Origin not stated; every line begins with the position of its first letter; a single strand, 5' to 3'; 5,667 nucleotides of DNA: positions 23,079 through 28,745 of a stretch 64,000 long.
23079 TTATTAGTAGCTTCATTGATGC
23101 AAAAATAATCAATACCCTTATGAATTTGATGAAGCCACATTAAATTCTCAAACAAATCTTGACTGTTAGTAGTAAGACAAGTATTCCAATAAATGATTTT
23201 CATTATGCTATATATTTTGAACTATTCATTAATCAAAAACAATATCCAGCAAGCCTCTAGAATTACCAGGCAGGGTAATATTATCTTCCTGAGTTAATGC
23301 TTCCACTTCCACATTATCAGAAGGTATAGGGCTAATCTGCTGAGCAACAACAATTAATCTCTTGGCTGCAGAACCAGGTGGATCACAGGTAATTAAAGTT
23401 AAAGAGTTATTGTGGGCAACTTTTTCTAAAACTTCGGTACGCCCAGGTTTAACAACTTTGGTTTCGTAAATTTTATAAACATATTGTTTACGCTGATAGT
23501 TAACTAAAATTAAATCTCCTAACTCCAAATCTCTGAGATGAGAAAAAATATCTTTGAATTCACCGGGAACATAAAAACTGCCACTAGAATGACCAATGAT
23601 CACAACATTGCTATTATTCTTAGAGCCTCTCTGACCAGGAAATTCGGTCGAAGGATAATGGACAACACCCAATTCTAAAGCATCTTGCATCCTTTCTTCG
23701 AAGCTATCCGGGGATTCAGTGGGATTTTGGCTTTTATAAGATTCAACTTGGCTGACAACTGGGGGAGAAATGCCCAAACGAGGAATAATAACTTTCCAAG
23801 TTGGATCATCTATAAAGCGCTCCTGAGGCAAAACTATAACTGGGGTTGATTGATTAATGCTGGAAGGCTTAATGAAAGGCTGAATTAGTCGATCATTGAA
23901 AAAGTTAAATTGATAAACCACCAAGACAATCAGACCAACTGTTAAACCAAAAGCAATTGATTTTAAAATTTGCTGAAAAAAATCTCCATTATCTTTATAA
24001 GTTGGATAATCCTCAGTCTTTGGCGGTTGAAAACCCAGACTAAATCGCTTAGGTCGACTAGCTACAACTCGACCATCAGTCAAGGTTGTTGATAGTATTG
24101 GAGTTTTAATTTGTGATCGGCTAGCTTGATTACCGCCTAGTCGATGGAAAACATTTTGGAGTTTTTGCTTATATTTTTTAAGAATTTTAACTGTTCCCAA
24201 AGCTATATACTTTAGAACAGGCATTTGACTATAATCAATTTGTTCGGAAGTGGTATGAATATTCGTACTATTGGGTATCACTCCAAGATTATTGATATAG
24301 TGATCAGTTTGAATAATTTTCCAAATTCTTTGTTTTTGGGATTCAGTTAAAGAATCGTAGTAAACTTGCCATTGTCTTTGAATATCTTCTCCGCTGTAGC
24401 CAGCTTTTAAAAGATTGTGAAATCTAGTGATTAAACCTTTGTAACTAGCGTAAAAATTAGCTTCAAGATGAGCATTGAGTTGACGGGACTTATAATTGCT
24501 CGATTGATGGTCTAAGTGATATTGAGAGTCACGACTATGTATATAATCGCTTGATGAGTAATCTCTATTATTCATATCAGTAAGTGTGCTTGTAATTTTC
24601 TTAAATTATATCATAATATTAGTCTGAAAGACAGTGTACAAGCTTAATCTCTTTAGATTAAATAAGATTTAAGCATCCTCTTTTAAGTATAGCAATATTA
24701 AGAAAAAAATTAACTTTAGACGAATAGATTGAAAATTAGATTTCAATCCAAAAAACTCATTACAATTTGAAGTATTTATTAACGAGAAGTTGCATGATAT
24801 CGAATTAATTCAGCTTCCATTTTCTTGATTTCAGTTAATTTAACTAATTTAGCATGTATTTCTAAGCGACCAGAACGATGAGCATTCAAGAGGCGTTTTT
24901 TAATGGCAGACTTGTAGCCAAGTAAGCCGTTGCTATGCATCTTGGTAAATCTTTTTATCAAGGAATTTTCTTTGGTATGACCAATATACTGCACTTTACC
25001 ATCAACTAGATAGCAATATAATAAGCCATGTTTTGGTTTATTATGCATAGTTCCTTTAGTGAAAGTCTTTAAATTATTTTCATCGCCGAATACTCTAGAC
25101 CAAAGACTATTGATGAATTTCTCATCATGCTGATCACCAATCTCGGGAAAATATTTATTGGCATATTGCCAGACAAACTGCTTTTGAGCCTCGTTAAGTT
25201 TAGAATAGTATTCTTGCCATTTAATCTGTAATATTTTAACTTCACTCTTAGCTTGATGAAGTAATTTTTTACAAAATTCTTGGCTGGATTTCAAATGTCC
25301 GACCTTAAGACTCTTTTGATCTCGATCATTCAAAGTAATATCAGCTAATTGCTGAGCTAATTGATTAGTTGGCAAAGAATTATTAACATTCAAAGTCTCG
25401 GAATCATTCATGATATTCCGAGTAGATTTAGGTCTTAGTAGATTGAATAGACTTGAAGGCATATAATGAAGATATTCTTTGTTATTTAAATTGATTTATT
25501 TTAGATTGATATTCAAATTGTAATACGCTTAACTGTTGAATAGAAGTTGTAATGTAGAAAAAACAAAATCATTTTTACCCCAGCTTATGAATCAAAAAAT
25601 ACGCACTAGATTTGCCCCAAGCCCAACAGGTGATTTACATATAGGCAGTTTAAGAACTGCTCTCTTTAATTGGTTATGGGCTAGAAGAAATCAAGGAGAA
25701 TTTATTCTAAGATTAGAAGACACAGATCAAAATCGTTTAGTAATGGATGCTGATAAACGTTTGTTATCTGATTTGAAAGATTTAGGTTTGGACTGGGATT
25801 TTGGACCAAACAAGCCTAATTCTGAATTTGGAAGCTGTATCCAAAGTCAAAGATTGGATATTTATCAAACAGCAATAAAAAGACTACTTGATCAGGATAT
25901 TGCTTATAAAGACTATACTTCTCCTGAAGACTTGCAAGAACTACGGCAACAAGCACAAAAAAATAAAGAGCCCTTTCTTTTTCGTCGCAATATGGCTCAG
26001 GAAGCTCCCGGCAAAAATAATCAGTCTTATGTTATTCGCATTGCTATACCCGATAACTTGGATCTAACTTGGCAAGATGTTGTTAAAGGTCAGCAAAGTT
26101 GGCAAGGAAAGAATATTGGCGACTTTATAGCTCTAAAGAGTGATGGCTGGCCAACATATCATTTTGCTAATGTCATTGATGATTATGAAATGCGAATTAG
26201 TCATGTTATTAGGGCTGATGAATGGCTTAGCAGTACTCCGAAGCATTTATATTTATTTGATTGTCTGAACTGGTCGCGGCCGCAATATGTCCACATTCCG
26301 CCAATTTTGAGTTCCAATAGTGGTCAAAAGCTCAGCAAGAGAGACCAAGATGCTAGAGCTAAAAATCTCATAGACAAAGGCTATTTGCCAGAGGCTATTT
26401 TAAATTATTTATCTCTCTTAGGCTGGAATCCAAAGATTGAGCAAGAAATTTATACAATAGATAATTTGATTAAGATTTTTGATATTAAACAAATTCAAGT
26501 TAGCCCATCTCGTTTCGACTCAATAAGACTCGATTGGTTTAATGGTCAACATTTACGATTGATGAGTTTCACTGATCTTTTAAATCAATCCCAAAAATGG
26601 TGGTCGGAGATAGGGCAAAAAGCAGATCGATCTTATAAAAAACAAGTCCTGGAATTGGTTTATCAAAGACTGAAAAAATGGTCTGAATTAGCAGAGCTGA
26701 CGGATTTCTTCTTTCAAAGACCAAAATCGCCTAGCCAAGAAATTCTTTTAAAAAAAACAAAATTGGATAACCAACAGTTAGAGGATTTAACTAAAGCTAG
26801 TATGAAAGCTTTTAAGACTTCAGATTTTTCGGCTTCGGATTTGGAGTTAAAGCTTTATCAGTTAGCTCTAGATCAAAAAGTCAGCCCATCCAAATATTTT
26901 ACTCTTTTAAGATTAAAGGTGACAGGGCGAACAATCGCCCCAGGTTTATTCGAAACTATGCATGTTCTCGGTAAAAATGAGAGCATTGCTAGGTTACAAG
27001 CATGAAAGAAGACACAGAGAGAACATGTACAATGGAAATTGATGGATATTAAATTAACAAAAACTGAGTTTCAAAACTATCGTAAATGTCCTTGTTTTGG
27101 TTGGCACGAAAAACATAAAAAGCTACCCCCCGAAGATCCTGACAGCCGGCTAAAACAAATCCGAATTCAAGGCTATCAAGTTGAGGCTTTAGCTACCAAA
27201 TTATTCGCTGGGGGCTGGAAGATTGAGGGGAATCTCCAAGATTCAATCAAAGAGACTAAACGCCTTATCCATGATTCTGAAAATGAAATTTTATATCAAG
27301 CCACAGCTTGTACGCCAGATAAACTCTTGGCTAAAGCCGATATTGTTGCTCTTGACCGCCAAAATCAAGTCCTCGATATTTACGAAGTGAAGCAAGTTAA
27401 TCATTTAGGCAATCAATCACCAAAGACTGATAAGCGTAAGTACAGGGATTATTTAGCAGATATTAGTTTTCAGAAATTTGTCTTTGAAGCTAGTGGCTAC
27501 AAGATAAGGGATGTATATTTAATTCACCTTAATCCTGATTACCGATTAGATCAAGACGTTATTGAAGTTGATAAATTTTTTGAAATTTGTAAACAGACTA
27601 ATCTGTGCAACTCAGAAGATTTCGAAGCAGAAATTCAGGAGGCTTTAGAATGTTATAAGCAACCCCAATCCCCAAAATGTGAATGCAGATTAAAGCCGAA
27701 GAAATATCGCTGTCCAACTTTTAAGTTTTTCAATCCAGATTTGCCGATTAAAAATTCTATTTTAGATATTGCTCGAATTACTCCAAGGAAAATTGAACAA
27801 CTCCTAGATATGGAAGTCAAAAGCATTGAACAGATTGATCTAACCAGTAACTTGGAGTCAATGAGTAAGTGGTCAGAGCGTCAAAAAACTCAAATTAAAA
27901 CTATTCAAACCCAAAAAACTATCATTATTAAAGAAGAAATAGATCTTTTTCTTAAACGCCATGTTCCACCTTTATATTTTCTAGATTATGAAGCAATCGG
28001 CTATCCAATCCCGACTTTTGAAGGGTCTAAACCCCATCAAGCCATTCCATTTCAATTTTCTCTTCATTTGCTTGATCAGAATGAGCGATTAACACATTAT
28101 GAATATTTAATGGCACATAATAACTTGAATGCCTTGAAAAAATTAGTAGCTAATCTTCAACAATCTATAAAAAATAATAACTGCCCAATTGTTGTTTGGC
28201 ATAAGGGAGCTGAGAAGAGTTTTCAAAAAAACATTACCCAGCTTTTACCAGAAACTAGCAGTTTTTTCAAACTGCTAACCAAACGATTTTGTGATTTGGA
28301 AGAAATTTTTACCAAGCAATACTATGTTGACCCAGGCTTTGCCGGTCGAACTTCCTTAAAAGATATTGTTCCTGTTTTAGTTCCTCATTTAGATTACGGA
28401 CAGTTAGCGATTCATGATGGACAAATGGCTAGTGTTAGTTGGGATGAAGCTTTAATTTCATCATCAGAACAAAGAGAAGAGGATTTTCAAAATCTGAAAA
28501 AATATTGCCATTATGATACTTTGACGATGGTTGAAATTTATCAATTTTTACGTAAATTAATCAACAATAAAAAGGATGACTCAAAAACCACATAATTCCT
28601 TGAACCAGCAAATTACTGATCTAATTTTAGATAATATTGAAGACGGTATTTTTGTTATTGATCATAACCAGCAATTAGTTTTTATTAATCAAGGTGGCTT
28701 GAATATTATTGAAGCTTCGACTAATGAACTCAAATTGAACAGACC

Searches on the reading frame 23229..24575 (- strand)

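Call 15: search_protein_families(library=ncbifam, proteins=[window:23229-24575:-])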
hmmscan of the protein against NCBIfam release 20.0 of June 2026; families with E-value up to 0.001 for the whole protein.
window:23229-24575:- (448 aa): 6 families
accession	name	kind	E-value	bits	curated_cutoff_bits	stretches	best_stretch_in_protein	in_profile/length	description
NF033745.1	class_C_sortase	subfamily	1.4e-17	64.2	160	1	293-412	109-219/220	class C sortase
TIGR01076.1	sortase_fam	subfamily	3.6e-17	62.4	39.35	1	297-417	20-131/136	sortase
NF033746.1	class_D_sortase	subfamily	3.2e-14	52.9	165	1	297-414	30-134/135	class D sortase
NF033747.1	class_E_sortase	subfamily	4e-14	53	160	1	297-413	93-205/211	class E sortase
NF058671.1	sortase_SrtD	exception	7.2e-14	51.9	140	1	297-412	84-186/187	class D sortase, LPxTATN-specific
TIGR03784.1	marine_sortase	equivalog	2.5e-06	27.2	158.25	1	332-402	91-161/174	class GN sortase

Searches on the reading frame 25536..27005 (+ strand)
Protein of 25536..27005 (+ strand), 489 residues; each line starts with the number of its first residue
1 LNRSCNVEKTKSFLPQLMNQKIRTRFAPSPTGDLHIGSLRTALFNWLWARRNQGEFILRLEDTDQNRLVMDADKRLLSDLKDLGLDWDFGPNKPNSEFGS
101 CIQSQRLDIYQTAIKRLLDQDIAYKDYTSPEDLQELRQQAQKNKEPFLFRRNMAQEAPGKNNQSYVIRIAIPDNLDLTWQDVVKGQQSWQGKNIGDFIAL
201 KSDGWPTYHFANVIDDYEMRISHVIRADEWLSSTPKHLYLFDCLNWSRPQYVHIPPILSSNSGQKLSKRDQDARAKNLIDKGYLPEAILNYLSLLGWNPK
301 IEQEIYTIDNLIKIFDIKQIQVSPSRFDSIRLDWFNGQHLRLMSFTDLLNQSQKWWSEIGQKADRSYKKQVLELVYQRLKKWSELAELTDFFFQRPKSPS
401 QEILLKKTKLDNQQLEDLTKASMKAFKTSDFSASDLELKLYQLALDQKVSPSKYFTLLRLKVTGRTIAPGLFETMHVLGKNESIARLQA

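Call 15: search_protein_families(library=ncbifam, proteins=[window:25536-27005:+])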
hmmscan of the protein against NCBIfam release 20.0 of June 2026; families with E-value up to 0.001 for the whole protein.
window:25536-27005:+ (489 aa): 10 families
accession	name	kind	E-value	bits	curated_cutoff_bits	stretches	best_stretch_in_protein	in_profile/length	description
TIGR00464.1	gltX_bact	equivalog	2.8e-137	458.4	289.95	1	21-488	1-464/470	glutamate--tRNA ligase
TIGR03838.1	queuosine_YadB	equivalog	1.5e-61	208.2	276.7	1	23-302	2-262/272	tRNA glutamyl-Q(34) synthetase GluQRS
NF004315.1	PRK05710.1-4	equivalog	3.3e-57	194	250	1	24-291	1-273/274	tRNA glutamyl-Q(34) synthetase GluQRS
NF004314.0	PRK05710.1-3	equivalog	5.3e-57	193.4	256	1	19-313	4-276/297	tRNA glutamyl-Q(34) synthetase GluQRS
NF004313.0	PRK05710.1-2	equivalog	5.3e-49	167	380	1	19-275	2-250/299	tRNA glutamyl-Q(34) synthetase GluQRS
NF003169.0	PRK04156.1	equivalog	1.4e-39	136.2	516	2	8-143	88-215/567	glutamate--tRNA ligase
NF004312.0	PRK05710.1-1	equivalog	8.5e-33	114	453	1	20-272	12-243/306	tRNA glutamyl-Q(34) synthetase GluQRS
TIGR00463.1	gltX_arch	equivalog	1e-27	96.9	401.75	1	10-254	79-319/560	glutamate--tRNA ligase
NF011291.0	PRK14703.1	equivalog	1.8e-13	49.6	681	1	19-153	29-154/769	glutamine--tRNA ligase/YqeY domain fusion protein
TIGR00440.1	glnS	equivalog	8.6e-09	34.8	425.8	1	22-141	1-111/524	glutamine--tRNA ligase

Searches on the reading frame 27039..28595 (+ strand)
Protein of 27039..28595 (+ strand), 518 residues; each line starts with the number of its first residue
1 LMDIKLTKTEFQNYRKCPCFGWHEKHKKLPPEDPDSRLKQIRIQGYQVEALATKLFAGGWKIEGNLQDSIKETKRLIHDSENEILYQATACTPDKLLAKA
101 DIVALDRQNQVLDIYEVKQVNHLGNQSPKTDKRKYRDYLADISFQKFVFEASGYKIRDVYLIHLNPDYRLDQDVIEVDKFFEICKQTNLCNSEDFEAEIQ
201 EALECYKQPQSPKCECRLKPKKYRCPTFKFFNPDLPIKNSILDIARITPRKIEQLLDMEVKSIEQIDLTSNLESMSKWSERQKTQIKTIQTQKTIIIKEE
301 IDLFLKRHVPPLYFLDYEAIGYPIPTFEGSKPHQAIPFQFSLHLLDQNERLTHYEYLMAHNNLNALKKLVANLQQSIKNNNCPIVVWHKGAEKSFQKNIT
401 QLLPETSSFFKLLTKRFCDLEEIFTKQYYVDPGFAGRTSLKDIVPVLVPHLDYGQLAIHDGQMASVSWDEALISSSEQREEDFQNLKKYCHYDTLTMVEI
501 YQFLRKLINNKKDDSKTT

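Call 15: search_protein_families(library=ncbifam, proteins=[window:27039-28595:+])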
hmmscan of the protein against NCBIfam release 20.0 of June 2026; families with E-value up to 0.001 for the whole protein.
window:27039-28595:+ (518 aa): 1 family
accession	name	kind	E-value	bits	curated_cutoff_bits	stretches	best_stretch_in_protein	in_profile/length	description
NF045869.1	UU173_fam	subfamily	2.1e-13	50.1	225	2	275-423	378-526/650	UU173 family protein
